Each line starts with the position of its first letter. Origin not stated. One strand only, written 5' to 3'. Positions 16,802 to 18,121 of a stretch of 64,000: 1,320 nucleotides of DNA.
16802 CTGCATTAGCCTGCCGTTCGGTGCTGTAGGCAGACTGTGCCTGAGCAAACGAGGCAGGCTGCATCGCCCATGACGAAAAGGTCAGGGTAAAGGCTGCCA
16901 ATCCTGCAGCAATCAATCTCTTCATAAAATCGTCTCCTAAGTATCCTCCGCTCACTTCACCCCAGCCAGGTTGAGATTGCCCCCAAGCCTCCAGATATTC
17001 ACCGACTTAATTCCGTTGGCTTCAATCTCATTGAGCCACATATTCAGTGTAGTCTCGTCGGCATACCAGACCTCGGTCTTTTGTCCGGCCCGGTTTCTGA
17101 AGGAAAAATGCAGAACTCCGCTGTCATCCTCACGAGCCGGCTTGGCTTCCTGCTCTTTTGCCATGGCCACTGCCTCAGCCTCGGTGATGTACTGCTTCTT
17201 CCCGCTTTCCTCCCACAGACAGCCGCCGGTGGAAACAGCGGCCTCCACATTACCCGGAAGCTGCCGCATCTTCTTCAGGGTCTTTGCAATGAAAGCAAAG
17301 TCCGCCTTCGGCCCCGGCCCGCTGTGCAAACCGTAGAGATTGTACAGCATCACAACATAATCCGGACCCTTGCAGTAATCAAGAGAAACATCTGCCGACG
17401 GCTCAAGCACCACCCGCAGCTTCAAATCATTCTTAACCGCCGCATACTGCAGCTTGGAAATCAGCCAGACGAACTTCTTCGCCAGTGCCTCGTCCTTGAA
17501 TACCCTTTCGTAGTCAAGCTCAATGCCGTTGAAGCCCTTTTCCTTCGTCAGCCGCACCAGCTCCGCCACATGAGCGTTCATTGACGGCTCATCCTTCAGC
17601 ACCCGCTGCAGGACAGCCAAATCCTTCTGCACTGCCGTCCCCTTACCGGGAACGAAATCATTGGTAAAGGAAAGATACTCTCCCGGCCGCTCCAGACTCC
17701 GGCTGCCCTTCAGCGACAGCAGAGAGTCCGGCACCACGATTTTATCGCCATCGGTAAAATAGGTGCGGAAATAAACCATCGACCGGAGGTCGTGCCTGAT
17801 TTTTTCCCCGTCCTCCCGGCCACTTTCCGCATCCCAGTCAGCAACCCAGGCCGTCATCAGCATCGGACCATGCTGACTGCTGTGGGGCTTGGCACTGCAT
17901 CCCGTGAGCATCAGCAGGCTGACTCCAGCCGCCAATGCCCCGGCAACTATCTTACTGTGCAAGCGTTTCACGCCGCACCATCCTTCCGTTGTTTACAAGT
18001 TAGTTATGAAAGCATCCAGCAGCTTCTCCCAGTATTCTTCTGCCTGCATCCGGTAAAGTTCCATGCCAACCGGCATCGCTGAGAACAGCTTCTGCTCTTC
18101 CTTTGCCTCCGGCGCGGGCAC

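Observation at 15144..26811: Seven-gene exopolysaccharide locus built around a PilZ-fused hyaluronan-synthase-like enzyme in a diderm Firmicute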

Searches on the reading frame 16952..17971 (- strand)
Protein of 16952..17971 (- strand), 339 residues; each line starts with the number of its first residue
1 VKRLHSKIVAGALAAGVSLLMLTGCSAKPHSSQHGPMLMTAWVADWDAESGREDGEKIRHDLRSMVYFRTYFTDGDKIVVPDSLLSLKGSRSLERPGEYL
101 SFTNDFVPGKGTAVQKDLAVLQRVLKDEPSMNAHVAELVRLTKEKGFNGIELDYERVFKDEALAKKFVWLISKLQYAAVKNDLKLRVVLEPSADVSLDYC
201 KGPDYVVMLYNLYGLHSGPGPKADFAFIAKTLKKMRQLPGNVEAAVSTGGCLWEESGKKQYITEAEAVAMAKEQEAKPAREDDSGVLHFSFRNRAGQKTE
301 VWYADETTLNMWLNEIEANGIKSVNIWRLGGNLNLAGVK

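Call 3: search_protein_families(library=pfam, proteins=[window:16952-17971:-], max_evalue=0.01)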
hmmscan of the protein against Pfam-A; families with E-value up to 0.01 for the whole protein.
window:16952-17971:- (339 aa): 1 family
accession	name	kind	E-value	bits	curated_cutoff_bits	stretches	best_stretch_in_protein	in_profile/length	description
PF00704.34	Glyco_hydro_18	-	1.7e-05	25.1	29.6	1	122-330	81-315/317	Glycosyl hydrolases family 18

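Call 4: search_protein_families(library=ncbifam, proteins=[window:16952-17971:-], max_evalue=0.01)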
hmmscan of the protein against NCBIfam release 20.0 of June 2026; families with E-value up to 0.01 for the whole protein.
window:16952-17971:- (339 aa): 0 families

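Call 53: search_solved_structures(query=A4, max_evalue=0.01, show_alignments=1)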
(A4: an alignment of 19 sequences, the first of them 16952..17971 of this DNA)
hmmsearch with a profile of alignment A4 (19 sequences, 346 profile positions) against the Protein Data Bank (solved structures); distinct sequences matched with E-value up to 0.01: 9.
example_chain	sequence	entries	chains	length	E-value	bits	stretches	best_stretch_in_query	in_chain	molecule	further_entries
3cz8_A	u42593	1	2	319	8.4e-18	67.5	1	124-337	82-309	Putative sporulation-specific glycosylase ydhD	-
4s3j_A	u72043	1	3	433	1.6e-15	60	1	62-337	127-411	Cortical-lytic enzyme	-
4s3k_A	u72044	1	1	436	9.7e-15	57.4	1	267-338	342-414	Spore germination protein YaaH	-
5jh8_A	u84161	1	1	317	3.9e-14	55.4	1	137-340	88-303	Probable chitinase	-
4q6t_A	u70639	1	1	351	1.3e-10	43.9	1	124-338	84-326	Glycosyl hydrolase, family 18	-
4wiw_A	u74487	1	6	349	9.7e-09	37.7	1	127-337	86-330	Glycoside hydrolase family 18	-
3co4_A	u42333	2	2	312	7.4e-05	24.9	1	131-190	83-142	Chitinase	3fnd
3bxw_B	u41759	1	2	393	9.1e-05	24.6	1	129-340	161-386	Chitinase domain-containing protein 1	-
4mnj_A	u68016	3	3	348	0.005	18.9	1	131-188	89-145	Chitinase A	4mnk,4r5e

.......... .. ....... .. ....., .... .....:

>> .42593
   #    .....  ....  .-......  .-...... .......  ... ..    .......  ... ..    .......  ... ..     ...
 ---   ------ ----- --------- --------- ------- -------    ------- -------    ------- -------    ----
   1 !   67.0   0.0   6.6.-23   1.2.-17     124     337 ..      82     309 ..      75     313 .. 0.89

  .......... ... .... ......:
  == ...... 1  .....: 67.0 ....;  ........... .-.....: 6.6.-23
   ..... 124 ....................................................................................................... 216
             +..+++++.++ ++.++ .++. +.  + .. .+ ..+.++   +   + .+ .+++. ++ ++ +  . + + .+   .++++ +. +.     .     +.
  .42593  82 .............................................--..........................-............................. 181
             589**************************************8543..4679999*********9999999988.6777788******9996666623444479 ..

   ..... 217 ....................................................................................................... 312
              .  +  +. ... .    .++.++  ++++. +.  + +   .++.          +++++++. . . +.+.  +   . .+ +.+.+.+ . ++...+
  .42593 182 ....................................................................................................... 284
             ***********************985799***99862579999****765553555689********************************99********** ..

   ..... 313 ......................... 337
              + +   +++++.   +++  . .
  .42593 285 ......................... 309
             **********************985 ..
